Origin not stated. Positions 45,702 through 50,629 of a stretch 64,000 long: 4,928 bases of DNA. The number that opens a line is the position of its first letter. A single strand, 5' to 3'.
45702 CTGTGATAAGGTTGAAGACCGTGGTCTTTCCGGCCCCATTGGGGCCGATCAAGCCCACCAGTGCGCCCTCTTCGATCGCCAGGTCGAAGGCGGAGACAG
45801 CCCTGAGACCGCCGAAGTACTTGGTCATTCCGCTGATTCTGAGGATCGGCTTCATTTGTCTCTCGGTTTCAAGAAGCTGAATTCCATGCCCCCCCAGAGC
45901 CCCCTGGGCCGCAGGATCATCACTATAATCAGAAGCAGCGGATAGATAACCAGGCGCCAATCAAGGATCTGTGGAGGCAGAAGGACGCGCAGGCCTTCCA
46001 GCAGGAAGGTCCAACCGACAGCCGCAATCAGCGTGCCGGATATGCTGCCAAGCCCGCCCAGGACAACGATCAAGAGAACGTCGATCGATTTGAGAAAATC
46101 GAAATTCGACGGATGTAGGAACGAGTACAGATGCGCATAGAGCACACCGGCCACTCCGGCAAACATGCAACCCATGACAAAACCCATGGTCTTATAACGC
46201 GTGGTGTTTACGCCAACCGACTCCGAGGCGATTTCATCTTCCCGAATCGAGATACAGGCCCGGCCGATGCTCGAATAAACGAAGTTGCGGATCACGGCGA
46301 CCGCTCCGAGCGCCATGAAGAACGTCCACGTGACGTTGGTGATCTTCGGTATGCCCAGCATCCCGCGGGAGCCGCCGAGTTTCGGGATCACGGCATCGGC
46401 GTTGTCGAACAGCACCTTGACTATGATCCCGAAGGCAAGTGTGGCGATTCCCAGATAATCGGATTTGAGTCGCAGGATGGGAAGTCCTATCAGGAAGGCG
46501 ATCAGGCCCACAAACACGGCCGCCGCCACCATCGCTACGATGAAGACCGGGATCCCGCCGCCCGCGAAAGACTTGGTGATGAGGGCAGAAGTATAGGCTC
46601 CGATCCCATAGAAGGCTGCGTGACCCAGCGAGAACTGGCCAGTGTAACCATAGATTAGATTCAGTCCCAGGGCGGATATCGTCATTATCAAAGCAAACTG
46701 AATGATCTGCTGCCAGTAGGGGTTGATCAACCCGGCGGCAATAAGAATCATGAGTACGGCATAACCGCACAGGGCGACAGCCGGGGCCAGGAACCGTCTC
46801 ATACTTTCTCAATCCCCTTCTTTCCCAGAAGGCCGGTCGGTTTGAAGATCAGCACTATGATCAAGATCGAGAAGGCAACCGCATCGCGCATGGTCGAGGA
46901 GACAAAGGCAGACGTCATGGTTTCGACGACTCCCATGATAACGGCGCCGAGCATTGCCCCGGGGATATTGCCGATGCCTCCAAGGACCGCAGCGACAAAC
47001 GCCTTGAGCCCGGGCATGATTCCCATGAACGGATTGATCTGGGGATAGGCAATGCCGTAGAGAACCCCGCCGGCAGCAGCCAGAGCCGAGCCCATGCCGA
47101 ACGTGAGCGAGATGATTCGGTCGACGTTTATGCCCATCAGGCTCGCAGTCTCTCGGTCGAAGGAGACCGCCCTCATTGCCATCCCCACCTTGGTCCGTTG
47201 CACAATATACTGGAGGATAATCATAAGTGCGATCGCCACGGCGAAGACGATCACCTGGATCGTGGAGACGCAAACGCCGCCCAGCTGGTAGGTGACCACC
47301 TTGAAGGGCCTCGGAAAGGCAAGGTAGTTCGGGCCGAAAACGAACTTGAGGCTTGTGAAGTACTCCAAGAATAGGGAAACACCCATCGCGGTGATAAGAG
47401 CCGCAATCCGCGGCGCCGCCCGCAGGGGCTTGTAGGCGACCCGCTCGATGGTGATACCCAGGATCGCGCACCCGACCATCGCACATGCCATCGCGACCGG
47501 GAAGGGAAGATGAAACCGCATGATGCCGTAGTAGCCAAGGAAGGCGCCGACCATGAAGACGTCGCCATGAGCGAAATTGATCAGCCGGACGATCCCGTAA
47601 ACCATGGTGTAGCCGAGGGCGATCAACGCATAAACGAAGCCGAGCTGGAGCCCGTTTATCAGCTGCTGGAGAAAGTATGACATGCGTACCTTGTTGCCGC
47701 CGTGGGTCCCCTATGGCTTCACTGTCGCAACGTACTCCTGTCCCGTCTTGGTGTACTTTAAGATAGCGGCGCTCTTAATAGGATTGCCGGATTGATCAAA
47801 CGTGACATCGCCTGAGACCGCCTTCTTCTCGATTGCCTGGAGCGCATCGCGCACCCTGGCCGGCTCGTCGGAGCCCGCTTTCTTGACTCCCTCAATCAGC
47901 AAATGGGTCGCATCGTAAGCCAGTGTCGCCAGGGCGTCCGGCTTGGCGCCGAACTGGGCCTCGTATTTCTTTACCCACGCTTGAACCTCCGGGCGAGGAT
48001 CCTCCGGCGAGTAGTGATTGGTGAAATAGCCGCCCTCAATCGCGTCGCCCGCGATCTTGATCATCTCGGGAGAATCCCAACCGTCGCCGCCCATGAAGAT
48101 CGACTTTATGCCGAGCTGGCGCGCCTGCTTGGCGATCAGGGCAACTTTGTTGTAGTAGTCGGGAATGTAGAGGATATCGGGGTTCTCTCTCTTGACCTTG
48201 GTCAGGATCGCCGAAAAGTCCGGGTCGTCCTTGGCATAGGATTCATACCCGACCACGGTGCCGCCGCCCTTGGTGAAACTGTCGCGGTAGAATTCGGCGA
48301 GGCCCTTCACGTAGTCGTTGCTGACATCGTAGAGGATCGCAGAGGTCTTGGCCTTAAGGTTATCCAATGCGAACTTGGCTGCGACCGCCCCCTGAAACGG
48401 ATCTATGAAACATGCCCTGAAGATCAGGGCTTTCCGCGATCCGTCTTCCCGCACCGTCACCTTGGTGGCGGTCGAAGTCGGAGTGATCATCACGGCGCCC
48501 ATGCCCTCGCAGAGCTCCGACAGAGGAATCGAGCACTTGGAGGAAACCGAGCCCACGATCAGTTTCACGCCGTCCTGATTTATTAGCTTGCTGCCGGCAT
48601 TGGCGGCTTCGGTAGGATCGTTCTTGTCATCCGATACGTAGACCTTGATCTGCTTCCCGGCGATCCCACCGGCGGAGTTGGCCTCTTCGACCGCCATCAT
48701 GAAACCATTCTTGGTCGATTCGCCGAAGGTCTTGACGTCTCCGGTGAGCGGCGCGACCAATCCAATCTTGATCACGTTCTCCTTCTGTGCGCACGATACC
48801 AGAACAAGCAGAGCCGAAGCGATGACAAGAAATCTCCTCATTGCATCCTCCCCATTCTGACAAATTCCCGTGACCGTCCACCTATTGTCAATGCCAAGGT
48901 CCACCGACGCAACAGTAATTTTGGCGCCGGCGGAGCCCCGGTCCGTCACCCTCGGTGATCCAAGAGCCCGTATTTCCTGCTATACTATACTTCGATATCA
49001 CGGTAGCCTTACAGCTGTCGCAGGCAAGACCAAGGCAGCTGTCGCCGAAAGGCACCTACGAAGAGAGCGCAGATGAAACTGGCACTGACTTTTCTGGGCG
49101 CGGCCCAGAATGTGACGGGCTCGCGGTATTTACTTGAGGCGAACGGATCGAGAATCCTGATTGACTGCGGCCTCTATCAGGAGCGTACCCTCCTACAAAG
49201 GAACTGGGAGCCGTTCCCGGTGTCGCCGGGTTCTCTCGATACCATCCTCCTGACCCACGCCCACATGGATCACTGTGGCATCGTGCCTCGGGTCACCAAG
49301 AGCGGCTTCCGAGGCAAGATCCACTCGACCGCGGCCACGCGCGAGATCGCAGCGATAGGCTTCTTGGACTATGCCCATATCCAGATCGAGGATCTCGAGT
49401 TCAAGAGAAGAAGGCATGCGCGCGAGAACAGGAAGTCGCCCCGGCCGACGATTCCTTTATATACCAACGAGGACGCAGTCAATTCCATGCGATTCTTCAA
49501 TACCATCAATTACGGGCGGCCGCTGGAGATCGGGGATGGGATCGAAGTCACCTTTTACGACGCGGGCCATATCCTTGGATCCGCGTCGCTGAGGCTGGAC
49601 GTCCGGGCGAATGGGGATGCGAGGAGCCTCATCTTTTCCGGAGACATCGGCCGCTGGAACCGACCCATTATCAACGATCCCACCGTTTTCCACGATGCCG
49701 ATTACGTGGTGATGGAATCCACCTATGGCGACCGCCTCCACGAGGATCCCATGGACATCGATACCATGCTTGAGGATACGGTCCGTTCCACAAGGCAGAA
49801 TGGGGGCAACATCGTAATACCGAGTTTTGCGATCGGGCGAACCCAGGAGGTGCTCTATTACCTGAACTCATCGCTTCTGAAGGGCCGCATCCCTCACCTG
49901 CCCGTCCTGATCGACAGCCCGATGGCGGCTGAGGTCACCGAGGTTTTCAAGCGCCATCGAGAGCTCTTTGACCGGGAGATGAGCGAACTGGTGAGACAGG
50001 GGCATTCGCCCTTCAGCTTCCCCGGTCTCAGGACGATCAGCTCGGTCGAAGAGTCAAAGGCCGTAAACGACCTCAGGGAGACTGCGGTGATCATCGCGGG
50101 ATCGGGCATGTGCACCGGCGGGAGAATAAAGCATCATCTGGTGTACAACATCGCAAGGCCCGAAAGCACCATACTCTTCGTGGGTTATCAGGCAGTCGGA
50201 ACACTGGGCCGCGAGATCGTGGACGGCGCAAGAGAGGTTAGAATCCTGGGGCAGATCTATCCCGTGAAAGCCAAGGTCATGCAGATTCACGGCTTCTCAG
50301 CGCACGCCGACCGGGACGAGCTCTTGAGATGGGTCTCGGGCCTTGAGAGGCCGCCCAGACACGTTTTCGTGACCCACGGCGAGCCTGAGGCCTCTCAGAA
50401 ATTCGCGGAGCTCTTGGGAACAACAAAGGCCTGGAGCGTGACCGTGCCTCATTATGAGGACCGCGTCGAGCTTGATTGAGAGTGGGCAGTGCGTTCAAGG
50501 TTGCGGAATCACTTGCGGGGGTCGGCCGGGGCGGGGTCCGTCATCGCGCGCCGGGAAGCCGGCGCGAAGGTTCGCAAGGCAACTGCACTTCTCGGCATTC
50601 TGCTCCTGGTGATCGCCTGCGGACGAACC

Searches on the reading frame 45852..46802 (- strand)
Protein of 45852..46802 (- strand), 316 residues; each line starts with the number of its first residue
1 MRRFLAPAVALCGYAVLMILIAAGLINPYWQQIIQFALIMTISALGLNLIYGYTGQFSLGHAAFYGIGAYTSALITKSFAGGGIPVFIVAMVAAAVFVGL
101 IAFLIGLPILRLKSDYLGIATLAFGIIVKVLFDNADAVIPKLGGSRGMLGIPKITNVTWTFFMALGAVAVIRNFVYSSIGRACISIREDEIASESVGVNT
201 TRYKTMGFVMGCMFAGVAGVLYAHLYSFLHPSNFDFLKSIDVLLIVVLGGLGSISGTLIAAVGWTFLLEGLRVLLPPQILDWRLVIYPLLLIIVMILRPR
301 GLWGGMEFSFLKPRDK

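Call 63: search_protein_families(library=pfam, proteins=[window:45852-46802:-], max_evalue=0.00001)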
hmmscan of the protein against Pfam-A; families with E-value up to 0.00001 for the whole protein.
window:45852-46802:- (316 aa): 1 family
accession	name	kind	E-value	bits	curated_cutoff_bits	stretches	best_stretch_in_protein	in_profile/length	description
PF02653.21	BPD_transp_2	-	3.4e-41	141.6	26.8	1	33-295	5-269/269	Branched-chain amino acid transport system / permease component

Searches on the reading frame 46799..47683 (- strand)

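Call 63: search_protein_families(library=pfam, proteins=[window:46799-47683:-], max_evalue=0.00001)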
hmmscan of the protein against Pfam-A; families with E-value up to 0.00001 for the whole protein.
window:46799-47683:- (294 aa): 1 family
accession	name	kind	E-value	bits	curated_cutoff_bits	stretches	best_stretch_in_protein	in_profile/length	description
PF02653.21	BPD_transp_2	-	5.8e-45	154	26.8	1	8-278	2-269/269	Branched-chain amino acid transport system / permease component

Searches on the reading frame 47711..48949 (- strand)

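Call 63: search_protein_families(library=pfam, proteins=[window:47711-48949:-], max_evalue=0.00001)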
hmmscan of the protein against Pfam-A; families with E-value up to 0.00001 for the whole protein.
window:47711-48949:- (412 aa): 3 families
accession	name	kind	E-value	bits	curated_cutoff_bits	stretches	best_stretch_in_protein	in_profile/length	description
PF13458.12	Peripla_BP_6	-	9e-67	226.6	31.7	1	60-403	2-342/343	Periplasmic binding protein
PF13433.12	Peripla_BP_5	-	1.8e-26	93.6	27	1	60-405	1-342/363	Periplasmic binding protein domain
PF01094.35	ANF_receptor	-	1.2e-23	84.2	25.4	1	81-401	4-352/353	Receptor family ligand binding region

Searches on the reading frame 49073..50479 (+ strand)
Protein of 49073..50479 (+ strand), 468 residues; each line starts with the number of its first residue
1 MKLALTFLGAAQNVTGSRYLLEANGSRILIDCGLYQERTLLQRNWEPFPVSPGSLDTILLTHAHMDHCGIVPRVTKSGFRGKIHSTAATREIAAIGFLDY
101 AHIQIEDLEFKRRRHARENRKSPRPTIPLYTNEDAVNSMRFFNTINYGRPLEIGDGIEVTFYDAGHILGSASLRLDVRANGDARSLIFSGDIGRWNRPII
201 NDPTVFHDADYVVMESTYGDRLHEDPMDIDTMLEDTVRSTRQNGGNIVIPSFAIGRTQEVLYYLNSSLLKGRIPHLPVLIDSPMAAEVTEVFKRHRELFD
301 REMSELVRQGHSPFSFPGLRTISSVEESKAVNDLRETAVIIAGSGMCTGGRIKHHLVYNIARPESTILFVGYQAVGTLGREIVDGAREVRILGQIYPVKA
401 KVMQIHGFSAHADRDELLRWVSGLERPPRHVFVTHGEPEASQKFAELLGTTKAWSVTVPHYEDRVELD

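Call 63: search_protein_families(library=pfam, proteins=[window:49073-50479:+], max_evalue=0.00001)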
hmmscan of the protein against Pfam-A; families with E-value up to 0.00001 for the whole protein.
window:49073-50479:+ (468 aa): 5 families
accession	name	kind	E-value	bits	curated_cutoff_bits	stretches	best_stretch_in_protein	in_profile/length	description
PF10996.14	Beta-Casp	-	7.3e-40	136.7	27.7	1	257-382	1-120/120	Beta-Casp domain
PF07521.17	RMMBL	-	3.1e-19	69.2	21.6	1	396-459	2-63/63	Zn-dependent metallo-hydrolase RNA specificity domain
PF00753.33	Lactamase_B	-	3.5e-11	43.9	22.7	1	19-203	9-161/196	Metallo-beta-lactamase superfamily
PF12706.13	Lactamase_B_2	-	1.8e-10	41.2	27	1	27-229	2-180/200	Beta-lactamase superfamily domain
PF16661.11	Lactamase_B_6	-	1.2e-08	35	27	1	20-173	1-147/193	Metallo-beta-lactamase superfamily domain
